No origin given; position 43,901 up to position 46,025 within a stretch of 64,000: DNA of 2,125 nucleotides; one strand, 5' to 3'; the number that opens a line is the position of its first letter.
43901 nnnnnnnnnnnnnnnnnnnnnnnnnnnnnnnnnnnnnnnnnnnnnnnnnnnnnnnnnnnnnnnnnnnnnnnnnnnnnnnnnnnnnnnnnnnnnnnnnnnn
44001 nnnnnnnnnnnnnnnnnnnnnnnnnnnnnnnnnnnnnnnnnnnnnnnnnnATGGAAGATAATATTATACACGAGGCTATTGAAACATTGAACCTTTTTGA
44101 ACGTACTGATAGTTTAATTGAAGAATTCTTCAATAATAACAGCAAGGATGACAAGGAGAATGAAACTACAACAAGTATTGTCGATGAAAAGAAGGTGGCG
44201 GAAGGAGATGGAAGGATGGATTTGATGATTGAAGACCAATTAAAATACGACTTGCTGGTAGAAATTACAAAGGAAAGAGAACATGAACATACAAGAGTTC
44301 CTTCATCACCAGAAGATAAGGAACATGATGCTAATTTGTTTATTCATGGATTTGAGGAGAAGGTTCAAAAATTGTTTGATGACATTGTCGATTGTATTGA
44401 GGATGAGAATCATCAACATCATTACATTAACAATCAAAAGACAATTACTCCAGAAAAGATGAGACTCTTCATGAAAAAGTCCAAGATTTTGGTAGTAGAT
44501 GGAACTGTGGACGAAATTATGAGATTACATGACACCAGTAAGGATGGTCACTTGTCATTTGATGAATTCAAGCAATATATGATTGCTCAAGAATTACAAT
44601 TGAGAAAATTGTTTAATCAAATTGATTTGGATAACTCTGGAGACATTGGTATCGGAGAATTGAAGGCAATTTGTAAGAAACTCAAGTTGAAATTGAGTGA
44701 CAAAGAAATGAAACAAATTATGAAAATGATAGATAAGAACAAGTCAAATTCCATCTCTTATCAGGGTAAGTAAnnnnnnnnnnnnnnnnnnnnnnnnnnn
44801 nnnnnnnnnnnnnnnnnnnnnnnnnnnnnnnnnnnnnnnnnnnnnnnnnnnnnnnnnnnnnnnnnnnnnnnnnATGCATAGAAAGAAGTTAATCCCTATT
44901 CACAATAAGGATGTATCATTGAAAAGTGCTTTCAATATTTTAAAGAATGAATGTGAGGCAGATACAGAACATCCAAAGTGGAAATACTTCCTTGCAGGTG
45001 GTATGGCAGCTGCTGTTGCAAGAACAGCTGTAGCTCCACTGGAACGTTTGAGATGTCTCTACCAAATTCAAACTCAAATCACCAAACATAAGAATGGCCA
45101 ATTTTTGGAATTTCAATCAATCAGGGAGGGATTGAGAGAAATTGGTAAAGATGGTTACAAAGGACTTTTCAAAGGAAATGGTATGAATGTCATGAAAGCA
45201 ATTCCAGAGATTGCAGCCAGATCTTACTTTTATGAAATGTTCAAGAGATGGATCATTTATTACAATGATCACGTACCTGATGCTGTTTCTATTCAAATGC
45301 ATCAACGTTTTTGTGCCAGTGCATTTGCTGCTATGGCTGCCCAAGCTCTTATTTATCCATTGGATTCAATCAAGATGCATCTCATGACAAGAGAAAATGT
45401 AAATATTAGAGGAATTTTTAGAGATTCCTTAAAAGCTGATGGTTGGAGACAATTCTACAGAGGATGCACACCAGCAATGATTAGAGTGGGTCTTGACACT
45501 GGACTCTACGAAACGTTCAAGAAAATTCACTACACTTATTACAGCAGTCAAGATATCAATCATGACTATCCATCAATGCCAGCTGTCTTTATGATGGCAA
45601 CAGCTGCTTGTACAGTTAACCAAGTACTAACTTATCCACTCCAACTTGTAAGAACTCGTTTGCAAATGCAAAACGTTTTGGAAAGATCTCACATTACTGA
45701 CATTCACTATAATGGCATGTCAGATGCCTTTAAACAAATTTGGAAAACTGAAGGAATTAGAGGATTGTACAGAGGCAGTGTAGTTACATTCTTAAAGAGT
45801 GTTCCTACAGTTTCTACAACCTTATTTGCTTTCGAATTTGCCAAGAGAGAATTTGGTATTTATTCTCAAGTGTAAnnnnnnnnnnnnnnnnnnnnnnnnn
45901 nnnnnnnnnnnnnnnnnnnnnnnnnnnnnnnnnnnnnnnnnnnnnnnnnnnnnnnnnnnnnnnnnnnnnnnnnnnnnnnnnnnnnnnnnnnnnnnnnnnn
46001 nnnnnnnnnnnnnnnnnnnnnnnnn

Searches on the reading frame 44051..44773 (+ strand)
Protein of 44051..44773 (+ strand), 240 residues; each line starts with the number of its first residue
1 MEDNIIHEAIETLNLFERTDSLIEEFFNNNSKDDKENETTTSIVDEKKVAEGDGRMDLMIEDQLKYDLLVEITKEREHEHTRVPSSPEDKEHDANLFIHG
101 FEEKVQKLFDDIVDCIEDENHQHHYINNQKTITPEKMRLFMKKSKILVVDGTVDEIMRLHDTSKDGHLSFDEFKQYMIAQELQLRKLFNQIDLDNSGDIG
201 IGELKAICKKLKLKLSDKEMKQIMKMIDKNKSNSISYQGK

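Call 85: search_protein_families(library=pfam, proteins=[window:44051-44773:+], max_evalue=0.001)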
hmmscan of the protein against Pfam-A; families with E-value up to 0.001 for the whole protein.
window:44051-44773:+ (240 aa): 7 families
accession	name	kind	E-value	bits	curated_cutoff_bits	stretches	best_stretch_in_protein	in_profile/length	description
PF13499.12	EF-hand_7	-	1.7e-17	64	30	2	183-238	3-60/67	EF-hand domain pair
PF00036.39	EF-hand_1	-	2.2e-17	61.7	25.4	2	153-178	2-27/29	EF hand domain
PF13405.12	EF-hand_6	-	3.8e-15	54.5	25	2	183-211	1-29/30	EF-hand domain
PF13833.12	EF-hand_8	-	1.5e-12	47.5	28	2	131-177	4-51/54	EF-hand domain pair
PF13202.12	EF-hand_5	-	3.8e-11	42.4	25.9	0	184-206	1-23/25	EF hand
PF12763.14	EH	-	0.00035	20.9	22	0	127-174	18-63/101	EH domain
PF21008.3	AIF-1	-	0.00095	19.9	50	1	184-238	43-97/140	Allograft inflammatory factor 1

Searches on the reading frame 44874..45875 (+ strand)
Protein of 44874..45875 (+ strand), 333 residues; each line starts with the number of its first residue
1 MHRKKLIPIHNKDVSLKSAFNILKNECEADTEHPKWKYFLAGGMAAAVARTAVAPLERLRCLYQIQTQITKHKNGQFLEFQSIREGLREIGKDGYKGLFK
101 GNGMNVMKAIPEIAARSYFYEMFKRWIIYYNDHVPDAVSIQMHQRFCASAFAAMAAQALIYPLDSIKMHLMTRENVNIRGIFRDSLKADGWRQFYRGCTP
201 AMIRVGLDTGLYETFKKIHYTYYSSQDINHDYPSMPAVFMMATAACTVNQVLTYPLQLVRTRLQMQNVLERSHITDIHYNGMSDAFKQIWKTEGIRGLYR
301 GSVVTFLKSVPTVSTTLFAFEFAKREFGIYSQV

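Call 85: search_protein_families(library=pfam, proteins=[window:44874-45875:+], max_evalue=0.001)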
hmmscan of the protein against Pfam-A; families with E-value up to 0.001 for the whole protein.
window:44874-45875:+ (333 aa): 1 family
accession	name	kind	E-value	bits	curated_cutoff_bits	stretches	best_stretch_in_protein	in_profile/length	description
PF00153.32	Mito_carr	-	1.2e-58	195.3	22.3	3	234-327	4-92/96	Mitochondrial carrier protein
